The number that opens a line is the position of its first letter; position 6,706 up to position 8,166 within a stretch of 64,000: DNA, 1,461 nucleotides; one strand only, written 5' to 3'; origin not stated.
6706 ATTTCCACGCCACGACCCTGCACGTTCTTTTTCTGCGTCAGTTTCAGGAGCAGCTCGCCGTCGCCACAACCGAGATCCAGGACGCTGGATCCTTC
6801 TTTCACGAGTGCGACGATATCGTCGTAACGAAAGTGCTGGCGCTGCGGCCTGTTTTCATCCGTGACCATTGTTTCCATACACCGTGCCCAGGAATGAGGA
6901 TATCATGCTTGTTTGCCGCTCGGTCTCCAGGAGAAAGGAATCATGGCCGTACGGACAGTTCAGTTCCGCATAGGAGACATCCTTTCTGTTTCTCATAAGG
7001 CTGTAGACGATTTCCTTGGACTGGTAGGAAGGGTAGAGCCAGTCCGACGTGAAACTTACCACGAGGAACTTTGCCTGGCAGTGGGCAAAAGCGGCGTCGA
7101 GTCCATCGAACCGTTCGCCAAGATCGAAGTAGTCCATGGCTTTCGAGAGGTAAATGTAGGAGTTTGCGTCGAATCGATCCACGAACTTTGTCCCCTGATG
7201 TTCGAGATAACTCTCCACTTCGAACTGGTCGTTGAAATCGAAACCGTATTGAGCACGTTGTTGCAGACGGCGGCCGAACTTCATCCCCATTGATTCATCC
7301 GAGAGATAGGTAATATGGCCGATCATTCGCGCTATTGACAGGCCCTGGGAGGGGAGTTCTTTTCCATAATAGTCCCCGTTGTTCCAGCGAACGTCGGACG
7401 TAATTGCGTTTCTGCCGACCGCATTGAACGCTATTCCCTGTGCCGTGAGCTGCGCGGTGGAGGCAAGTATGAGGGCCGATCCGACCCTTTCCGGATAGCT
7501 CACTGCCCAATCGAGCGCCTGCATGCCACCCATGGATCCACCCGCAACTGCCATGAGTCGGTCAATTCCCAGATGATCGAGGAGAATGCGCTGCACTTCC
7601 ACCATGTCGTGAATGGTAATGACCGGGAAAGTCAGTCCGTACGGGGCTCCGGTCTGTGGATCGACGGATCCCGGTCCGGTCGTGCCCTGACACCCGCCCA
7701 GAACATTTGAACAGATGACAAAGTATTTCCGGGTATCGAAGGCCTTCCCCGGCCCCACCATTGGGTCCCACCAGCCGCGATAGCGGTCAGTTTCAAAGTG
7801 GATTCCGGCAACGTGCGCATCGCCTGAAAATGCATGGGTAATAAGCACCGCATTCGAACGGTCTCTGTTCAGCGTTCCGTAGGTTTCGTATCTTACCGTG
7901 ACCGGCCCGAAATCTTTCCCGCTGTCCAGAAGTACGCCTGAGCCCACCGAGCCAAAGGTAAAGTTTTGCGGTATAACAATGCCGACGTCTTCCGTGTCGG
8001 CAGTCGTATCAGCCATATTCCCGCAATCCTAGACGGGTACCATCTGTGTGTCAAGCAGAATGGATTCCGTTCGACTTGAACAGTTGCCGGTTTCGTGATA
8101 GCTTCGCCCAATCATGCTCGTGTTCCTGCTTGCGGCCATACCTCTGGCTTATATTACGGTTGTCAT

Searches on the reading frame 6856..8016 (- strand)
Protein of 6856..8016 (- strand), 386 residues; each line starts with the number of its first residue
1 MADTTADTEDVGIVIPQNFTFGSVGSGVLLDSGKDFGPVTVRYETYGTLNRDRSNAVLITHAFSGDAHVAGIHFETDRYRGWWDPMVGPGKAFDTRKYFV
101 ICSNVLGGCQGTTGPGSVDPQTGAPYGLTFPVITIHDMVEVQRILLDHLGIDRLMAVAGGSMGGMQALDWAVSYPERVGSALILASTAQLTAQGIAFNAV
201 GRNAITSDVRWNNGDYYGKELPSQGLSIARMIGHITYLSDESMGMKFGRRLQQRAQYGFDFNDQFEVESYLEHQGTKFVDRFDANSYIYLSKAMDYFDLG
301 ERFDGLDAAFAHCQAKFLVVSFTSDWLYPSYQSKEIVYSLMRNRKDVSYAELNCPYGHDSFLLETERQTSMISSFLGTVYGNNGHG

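Call 51: search_protein_families(library=pfam, proteins=[window:6856-8016:-], max_evalue=0.00001)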
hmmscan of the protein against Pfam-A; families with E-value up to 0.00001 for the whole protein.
window:6856-8016:- (386 aa): 1 family
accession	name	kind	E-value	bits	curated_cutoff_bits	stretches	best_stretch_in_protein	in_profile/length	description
PF00561.26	Abhydrolase_1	-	4e-18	66.4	25.8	1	56-336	2-220/245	alpha/beta hydrolase fold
